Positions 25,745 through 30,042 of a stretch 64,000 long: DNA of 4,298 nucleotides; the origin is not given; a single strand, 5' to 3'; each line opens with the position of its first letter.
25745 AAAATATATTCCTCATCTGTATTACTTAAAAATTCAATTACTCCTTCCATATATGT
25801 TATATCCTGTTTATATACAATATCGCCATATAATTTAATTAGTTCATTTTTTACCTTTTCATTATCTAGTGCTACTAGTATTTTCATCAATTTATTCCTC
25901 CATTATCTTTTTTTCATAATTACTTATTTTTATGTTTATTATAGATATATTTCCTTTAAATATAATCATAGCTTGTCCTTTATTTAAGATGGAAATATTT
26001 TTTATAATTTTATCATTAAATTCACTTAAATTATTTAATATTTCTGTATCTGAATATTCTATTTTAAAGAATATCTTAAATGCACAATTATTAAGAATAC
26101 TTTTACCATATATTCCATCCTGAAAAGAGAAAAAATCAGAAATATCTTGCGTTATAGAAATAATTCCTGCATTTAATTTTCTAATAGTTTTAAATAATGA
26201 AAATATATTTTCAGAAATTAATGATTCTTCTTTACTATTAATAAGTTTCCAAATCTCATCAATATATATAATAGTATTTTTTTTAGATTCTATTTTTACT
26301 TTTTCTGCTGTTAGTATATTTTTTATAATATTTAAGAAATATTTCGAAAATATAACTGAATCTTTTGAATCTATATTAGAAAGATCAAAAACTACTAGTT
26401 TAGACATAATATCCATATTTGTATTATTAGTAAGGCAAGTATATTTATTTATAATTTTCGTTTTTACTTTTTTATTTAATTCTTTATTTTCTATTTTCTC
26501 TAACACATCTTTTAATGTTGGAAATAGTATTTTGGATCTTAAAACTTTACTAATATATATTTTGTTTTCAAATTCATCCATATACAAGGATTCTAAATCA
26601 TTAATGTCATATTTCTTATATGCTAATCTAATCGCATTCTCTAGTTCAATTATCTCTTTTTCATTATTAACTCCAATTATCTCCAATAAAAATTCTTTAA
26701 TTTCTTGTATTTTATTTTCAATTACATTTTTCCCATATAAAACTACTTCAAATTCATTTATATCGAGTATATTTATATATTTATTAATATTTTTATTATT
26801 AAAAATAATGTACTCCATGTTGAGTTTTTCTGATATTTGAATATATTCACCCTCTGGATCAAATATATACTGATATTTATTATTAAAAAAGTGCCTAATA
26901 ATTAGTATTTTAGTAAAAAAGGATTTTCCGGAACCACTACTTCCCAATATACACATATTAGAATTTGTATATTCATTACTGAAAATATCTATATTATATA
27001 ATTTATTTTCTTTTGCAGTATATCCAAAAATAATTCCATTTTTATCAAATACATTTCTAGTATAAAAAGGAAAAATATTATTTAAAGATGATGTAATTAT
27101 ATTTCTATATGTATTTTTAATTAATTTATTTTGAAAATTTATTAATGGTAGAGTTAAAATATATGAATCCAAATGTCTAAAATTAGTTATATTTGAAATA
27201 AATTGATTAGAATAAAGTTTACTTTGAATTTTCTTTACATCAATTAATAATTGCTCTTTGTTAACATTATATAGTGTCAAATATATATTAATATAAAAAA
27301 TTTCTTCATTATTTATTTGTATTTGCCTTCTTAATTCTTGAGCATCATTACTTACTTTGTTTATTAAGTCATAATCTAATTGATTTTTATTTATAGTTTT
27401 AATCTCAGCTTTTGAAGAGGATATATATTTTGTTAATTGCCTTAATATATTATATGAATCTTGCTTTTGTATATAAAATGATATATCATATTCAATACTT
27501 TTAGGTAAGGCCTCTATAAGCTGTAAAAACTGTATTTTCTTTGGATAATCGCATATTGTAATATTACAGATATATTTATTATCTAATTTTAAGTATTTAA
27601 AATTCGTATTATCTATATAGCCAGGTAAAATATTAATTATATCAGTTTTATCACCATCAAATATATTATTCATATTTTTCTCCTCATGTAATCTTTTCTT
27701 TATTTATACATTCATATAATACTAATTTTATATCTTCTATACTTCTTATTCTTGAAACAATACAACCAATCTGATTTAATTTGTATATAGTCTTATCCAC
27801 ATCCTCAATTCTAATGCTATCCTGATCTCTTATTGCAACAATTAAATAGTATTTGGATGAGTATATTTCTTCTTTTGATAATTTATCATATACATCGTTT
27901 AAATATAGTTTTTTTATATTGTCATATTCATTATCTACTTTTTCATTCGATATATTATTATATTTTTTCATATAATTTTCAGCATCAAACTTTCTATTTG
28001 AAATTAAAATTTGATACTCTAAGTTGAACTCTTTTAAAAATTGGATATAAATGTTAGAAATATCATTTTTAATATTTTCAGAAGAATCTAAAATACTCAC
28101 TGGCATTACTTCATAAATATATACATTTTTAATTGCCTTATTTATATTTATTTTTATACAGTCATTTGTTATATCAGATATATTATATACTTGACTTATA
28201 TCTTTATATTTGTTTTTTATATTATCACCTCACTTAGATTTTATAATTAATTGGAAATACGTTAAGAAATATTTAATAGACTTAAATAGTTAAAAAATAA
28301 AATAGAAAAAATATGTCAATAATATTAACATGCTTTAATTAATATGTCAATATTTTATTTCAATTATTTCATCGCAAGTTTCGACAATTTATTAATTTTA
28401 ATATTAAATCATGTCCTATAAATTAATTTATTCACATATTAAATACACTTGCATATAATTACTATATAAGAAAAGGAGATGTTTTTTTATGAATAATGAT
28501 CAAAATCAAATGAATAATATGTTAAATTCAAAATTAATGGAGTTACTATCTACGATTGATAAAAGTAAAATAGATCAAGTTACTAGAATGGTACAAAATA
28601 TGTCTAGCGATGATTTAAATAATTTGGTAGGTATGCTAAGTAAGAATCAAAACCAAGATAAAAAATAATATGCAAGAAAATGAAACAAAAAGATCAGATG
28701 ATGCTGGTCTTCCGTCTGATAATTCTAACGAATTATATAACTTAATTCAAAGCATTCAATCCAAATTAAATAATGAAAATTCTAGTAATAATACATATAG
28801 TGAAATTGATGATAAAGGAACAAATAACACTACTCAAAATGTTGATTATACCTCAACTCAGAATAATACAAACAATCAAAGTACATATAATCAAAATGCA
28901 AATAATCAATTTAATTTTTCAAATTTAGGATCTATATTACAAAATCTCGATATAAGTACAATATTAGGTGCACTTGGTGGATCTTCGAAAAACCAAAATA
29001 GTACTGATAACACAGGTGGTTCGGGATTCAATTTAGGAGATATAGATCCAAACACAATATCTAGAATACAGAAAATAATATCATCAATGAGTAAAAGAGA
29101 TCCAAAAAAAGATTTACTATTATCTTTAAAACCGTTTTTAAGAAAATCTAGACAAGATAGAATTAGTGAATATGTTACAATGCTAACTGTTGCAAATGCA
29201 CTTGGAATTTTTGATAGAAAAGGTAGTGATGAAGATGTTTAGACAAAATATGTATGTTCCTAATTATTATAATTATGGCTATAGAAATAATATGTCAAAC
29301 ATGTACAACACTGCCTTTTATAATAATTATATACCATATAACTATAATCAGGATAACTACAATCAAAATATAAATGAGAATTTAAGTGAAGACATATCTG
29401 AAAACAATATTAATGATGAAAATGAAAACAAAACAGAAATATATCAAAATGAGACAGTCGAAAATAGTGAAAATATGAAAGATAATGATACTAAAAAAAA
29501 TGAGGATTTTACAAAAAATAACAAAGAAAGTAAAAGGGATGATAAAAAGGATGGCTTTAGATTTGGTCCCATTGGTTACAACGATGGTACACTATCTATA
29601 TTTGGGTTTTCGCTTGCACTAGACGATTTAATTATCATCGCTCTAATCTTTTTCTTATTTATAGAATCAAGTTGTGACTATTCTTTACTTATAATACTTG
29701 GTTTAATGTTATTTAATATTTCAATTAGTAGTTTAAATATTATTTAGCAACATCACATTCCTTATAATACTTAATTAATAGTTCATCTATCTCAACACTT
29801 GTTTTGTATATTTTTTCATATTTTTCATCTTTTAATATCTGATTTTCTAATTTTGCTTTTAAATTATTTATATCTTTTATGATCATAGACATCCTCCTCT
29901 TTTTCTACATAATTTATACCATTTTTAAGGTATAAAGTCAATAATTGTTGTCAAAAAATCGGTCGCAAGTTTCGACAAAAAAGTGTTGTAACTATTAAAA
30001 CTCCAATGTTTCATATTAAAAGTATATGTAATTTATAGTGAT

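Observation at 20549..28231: Orphan seven-gene operon joins a split VirB4-type conjugation ATPase to a pilin-less TadZ/CpaF/TadB-like core and a CapA-like ectoprotein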

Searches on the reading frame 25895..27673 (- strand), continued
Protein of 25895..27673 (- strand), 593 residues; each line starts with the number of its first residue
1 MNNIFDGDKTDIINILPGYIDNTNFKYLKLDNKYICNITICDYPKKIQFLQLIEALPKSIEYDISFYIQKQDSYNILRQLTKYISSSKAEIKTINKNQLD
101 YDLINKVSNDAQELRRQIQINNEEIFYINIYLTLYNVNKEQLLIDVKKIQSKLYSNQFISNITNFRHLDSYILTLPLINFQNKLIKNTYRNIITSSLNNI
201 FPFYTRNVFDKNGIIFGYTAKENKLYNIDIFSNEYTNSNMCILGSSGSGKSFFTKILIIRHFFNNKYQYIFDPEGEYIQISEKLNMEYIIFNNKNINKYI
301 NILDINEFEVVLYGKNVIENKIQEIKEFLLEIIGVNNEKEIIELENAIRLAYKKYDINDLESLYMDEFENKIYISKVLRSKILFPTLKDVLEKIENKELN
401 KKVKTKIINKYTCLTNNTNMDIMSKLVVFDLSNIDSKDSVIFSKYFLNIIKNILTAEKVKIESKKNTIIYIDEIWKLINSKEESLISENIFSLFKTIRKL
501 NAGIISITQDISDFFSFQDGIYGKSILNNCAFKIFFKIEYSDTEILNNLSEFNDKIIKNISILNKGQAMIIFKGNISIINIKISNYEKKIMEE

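Call 29: search_protein_families(library=pfam, proteins=[L059:2606-3952:+, L059:4276-5388:+, L059:5472-6563:+, L059:6865-8793:+, L059:13577-16006:+, L071:6398-8323:+, L071:13427-14170:+, L071:14738-15490:+, L071:15553-16530:+, L051:13229-15751:+], max_evalue=0.00001)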
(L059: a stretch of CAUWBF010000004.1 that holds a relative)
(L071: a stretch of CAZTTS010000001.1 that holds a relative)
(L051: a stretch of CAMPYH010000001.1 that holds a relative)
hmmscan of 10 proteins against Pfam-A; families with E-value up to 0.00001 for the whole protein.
L059:2606-3952:+ (449 aa): 6 families
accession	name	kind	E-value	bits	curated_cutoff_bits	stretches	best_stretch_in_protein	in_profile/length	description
PF00308.24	Bac_DnaA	-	6e-78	261.1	23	1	112-272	1-161/162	Bacterial DnaA ATPAse domain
PF08299.17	Bac_DnaA_C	-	1.2e-31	109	31.5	1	357-424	2-69/69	Bacterial dnaA protein helix-turn-helix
PF01695.23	IstB_IS21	-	6.3e-10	39.4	24.1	1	148-251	95-195/238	IstB-like ATP binding protein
PF00004.35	AAA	-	9.3e-09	36.3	21.2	1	149-267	2-128/131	ATPase family associated with various cellular activities (AAA)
PF11638.13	DnaA_N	-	8e-08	32.3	24.6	1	11-63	6-59/65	DnaA N-terminal domain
PF13173.12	AAA_14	-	5.9e-06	26.8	27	0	146-241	3-88/129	AAA domain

L059:4276-5388:+ (371 aa): 3 families
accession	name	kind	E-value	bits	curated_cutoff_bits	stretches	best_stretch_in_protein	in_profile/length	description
PF00712.24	DNA_pol3_beta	-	1.2e-38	132.4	24.4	1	1-119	1-120/120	DNA polymerase III beta subunit, N-terminal domain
PF02767.21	DNA_pol3_beta_2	-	1.3e-31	109.7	27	1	128-240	1-114/116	DNA polymerase III beta subunit, central domain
PF02768.20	DNA_pol3_beta_3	-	1e-22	80.6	27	1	245-368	2-121/121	DNA polymerase III beta subunit, C-terminal domain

L059:5472-6563:+ (364 aa): 2 families
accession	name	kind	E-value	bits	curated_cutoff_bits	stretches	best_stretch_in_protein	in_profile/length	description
PF02463.25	SMC_N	-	1.1e-16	61.3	40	1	10-349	2-206/220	RecF/RecN/SMC N terminal domain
PF13476.12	AAA_23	-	1.2e-09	39.5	27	1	13-218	2-199/201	AAA domain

L059:6865-8793:+ (643 aa): 4 families
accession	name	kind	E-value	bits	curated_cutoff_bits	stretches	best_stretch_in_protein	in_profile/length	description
PF00204.31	DNA_gyraseB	-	4.8e-65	218.7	27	1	225-394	1-172/173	DNA gyrase B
PF00986.26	DNA_gyraseB_C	-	3.2e-32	110.9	29.8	1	572-632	3-63/63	DNA gyrase B subunit, carboxyl terminus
PF01751.28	Toprim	-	6.9e-18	65.1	23.1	1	423-534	1-95/96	Toprim domain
PF02518.31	HATPase_c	-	8e-16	58.9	26.4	1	36-172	4-105/111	Histidine kinase-, DNA gyrase B-, and HSP90-like ATPase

L059:13577-16006:+ (810 aa): 2 families
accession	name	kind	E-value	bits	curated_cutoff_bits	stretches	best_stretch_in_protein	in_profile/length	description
PF00521.26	DNA_topoisoIV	-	1.2e-170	568.6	31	1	32-470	1-431/432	DNA gyrase/topoisomerase IV, subunit A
PF03989.18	DNA_gyraseA_C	-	4.1e-81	266.6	27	6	656-701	1-46/48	DNA gyrase C-terminal domain, beta-propeller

L071:6398-8323:+ (642 aa): 4 families
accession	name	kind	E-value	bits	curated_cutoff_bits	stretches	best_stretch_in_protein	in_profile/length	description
PF00204.31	DNA_gyraseB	-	8.7e-64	214.6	27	1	226-396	1-172/173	DNA gyrase B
PF00986.26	DNA_gyraseB_C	-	1.9e-30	105.2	29.8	1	570-630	2-62/63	DNA gyrase B subunit, carboxyl terminus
PF01751.28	Toprim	-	2.1e-18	66.7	23.1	1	425-536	1-95/96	Toprim domain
PF02518.31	HATPase_c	-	7.8e-16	58.9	26.4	1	35-147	3-94/111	Histidine kinase-, DNA gyrase B-, and HSP90-like ATPase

L071:13427-14170:+ (248 aa): 1 family
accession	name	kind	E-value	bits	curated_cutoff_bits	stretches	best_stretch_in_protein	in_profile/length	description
PF08378.17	NERD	-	2.2e-17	64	22.1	1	66-164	10-110/111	Nuclease-related domain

L071:14738-15490:+ (251 aa): 3 families
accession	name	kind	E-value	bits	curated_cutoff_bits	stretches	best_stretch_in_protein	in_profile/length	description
PF13847.12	Methyltransf_31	-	4.2e-12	46.4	27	1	42-138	5-113/145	Methyltransferase domain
PF13649.12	Methyltransf_25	-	1.9e-10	41.7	27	1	44-127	1-87/97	Methyltransferase domain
PF08241.18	Methyltransf_11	-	8.8e-10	39.5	21.2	1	45-128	1-89/95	Methyltransferase domain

L071:15553-16530:+ (326 aa): 8 families
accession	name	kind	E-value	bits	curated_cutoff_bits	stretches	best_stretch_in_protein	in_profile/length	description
PF01370.27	Epimerase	-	1.1e-51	176.1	20.9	1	3-254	1-238/240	NAD dependent epimerase/dehydratase family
PF16363.11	GDP_Man_Dehyd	-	2.9e-51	175.3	27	1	4-315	1-330/332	GDP-mannose 4,6 dehydratase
PF01073.25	3Beta_HSD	-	4e-17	62.6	22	1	4-248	1-236/280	3-beta hydroxysteroid dehydrogenase/isomerase family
PF02719.21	Polysacc_synt_2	-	3.8e-12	46.5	20.2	1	3-178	1-174/293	Polysaccharide biosynthesis protein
PF04321.23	RmlD_sub_bind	-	4.7e-12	46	27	1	1-172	1-148/287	RmlD substrate binding domain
PF07993.18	NAD_binding_4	-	5.2e-07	29.5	20.1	1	42-181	60-213/258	Male sterility protein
PF13460.12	NAD_binding_10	-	1.9e-06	28.3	27.2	1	7-176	1-147/184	NAD(P)H-binding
PF00106.31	adh_short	-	3.2e-06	27.2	26.6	1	3-80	3-87/195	short chain dehydrogenase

L051:13229-15751:+ (841 aa): 2 families
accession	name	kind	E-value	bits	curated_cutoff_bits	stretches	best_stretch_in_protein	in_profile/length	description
PF00521.26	DNA_topoisoIV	-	3.1e-160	534.2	31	1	58-496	1-431/432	DNA gyrase/topoisomerase IV, subunit A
PF03989.18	DNA_gyraseA_C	-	1.6e-72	239.1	27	6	528-575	1-48/48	DNA gyrase C-terminal domain, beta-propeller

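Call 90: search_dna_similar(query=window:25895-27673:-, collection=plasmids, mode=protein, max_rows=12)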
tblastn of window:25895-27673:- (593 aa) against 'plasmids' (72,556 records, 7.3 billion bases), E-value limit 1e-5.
Records with a match: 85; places in all: 86; records where one place covers at least 80% of the query: 26.
Best place of each record, by identity: <60% 85.
By first word of the organism name: Bacillus 45; Clostridium 13; Leuconostoc 6; Paenibacillus 3; Thermoanaerobacterium 2; Priestia 2; Clostridioides 2; Pontibacillus 1; Weissella 1; Spiroplasma 1; and 9 more.
By predicted mobility (MOB-suite, as given by PLSDB): conjugative 41; non-mobilizable 36; mobilizable 8.
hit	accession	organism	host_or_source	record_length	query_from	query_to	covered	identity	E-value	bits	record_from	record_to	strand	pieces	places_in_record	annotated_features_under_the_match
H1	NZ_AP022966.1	Bacillus cereus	-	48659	7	557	93%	25.3%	4e-21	105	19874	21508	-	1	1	DUF87 domain-containing protein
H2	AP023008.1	Bacillus cereus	-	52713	7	557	93%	25.3%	4e-21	105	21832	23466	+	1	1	hypothetical protein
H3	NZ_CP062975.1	Pontibacillus sp. ALD_SL1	mangrove mud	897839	5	569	95%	24.4%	7e-18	96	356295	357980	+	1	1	VirB4-like conjugal transfer ATPase, CD1110 family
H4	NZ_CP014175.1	Clostridium argentinense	Microbial isolate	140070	63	569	85%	26.9%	7e-7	61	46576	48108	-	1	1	ATP-binding protein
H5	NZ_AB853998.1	Clostridium argentinense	-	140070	63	569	85%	26.9%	7e-7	61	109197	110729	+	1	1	ATP-binding protein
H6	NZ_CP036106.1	Bacillus mycoides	cell culture,soil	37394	7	557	93%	24.7%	6e-17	92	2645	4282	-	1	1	DUF87 domain-containing protein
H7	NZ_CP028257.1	Leuconostoc mesenteroides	cell culture,Soybean paste ...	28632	27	539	87%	26.2%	2e-7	62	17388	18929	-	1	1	DUF87 domain-containing protein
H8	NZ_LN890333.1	Leuconostoc gasicomitatum KG16-1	-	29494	27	539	87%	26.2%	3e-6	58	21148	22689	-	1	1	DUF87 domain-containing protein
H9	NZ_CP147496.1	Leuconostoc mesenteroides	mixed culture,Birch sap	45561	27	539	87%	26.0%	2e-7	62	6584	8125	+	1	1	DUF87 domain-containing protein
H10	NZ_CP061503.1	Weissella cibaria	whole organism,traditional Thai ...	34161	27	569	92%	24.5%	7e-10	70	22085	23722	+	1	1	DUF87 domain-containing protein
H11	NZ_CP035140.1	Leuconostoc mesenteroides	cell culture,food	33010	27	539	87%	25.6%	3e-6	58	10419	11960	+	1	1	DUF87 domain-containing protein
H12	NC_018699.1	Leuconostoc carnosum JB16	Kimchi, Korean traditional fermented ...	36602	27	539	87%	25.5%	9e-6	57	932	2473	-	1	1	DUF87 domain-containing protein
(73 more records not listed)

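Call 92: get_annotated_region(hit=H1, flank=9000)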
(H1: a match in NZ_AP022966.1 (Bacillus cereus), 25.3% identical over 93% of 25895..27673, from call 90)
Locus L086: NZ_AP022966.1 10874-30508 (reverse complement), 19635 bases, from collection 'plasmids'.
description: Bacillus cereus strain J62 plasmid pJ62_2, complete sequence
organism: Bacillus cereus (NCBI taxid 1396)
taxonomy: Bacteria; Bacillota; Bacilli; Bacillales; Bacillaceae; Bacillus; Bacillus cereus
host: -; source: -; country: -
typing (MOB-suite, as given by PLSDB): non-mobilizable
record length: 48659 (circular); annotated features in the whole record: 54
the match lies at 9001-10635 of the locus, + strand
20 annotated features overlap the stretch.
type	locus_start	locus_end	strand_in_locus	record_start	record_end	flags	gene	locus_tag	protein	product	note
CDS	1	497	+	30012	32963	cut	-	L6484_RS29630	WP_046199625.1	Tn3 family transposase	-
CDS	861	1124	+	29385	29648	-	-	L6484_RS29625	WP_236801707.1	hypothetical protein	-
CDS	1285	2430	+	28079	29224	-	-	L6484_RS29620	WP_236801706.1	hypothetical protein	-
CDS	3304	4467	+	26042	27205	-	-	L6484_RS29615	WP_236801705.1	site-specific integrase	GO:0015074 - DNA integration [Evidence IEA]; GO:0006310 - DNA recombination [Evidence IEA]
CDS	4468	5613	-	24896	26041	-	-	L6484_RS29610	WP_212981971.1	replication initiation protein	GO:0006270 - DNA replication initiation [Evidence IEA]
CDS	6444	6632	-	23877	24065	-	-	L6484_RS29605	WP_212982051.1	hypothetical protein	-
CDS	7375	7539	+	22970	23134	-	-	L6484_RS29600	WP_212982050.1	hypothetical protein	-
CDS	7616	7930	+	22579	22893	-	-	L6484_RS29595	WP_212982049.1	pilin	-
CDS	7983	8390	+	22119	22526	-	-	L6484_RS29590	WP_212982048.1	hypothetical protein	-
CDS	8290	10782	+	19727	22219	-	-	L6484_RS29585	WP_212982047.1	DUF87 domain-containing protein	-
CDS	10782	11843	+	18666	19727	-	-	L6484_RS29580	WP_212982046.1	bifunctional lytic transglycosylase/C40 family peptidase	GO:0006508 - proteolysis [Evidence IEA]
CDS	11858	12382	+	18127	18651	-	-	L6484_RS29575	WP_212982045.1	hypothetical protein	-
CDS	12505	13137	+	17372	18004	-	-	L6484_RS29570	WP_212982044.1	MerR family transcriptional regulator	GO:0006355 - regulation of DNA-templated transcription [Evidence IEA]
CDS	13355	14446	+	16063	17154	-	-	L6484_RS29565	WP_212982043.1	ParM/StbA family protein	GO:0030541 - plasmid partitioning [Evidence IEA]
CDS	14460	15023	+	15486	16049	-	-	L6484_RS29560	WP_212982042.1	hypothetical protein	-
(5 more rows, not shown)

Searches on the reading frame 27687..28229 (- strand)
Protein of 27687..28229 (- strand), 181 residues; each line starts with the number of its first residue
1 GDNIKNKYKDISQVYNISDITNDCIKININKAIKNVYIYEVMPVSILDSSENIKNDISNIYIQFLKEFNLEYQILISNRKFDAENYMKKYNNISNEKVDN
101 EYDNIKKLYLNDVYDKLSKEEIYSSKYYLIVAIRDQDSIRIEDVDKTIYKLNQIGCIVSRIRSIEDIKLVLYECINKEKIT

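Call 7: search_protein_families(library=pfam, proteins=[window:27687-28229:-], max_evalue=0.1)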
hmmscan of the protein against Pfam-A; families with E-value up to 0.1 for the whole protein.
window:27687-28229:- (181 aa): 0 families

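Call 8: search_protein_families(library=ncbifam, proteins=[window:27687-28229:-], max_evalue=0.01)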
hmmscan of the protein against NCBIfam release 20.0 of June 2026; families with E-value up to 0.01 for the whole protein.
window:27687-28229:- (181 aa): 0 families

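Call 9: search_protein_families(library=padloc, proteins=[window:27687-28229:-], max_evalue=0.01)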
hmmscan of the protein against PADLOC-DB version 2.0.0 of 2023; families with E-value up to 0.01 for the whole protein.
window:27687-28229:- (181 aa): 0 families

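Call 38: search_solved_structures(query=A4, max_evalue=1)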
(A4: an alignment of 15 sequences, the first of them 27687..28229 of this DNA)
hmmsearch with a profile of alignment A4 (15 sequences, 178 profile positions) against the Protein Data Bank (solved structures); distinct sequences matched with E-value up to 1: 3.
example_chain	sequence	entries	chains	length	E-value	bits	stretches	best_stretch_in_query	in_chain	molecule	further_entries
8cok_A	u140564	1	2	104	0.057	16.4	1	61-127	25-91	Inhibitor of growth protein 3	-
4yuu_q1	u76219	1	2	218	0.37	13.7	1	40-71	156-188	Extrinsic protein in photosystem II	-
8oil_A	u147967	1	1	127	0.44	13.5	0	78-118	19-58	Circumsporozoite protein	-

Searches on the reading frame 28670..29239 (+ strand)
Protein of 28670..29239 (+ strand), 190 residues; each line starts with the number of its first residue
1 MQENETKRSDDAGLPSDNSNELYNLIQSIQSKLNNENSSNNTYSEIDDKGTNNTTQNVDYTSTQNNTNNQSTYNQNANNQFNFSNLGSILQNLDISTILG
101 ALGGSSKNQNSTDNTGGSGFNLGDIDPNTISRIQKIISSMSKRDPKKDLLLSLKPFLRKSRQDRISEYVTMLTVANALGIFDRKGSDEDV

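Call 39: search_protein_families(library=pfam, proteins=[window:28670-29239:+], max_evalue=0.01)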
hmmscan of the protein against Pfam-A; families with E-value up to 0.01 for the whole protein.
window:28670-29239:+ (190 aa): 0 families

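Call 51: search_protein_families(library=ncbifam, proteins=[window:28670-29239:+], max_evalue=0.001)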
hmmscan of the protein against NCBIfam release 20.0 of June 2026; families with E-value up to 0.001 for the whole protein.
window:28670-29239:+ (190 aa): 0 families

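Call 94: search_protein_families(library=pfam, alignment_id=A9, max_evalue=0.01)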
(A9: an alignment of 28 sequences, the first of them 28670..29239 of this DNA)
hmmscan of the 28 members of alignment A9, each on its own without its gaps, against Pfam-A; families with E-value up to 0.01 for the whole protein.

A. member 1, window:28670-29239:+ (190 aa): 0 families

B. families by the number of members that match (of 28 scanned): 2 families
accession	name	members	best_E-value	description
PF17793.6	AHD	1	0.0047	ANC1 homology domain (AHD)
PF00079.25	Serpin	1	0.008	Serpin (serine protease inhibitor)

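Call 95: search_solved_structures(query=A9, max_evalue=1)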
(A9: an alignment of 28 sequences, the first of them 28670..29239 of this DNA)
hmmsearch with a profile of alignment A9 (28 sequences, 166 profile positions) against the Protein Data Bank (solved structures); distinct sequences matched with E-value up to 1: 0.

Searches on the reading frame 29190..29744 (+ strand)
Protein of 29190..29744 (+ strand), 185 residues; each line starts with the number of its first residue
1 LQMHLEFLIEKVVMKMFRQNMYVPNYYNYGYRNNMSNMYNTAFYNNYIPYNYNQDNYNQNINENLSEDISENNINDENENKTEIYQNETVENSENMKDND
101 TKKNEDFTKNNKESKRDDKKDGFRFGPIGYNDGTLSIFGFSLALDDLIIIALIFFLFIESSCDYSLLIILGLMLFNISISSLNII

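Call 39: search_protein_families(library=pfam, proteins=[window:29190-29744:+], max_evalue=0.01)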
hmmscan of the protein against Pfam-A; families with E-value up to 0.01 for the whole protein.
window:29190-29744:+ (185 aa): 1 family
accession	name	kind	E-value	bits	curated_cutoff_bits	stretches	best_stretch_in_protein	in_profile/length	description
PF22251.1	PFF1_TM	-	0.00078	19.5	32.3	1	50-119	148-217/300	Vacuolar membrane protease, transmembrane domain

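Call 51: search_protein_families(library=ncbifam, proteins=[window:29190-29744:+], max_evalue=0.001)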
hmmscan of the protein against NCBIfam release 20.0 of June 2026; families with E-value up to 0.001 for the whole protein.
window:29190-29744:+ (185 aa): 0 families

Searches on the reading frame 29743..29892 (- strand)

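Call 39: search_protein_families(library=pfam, proteins=[window:29743-29892:-], max_evalue=0.01)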
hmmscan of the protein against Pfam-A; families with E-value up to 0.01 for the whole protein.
window:29743-29892:- (50 aa): 1 family
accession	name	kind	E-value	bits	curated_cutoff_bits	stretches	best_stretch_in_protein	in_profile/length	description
PF09388.15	SpoOE-like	-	0.0035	17.7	23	1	4-44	1-42/42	Spo0E like sporulation regulatory protein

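Call 51: search_protein_families(library=ncbifam, proteins=[window:29743-29892:-], max_evalue=0.001)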
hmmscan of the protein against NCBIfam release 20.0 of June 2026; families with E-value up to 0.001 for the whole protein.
window:29743-29892:- (50 aa): 0 families
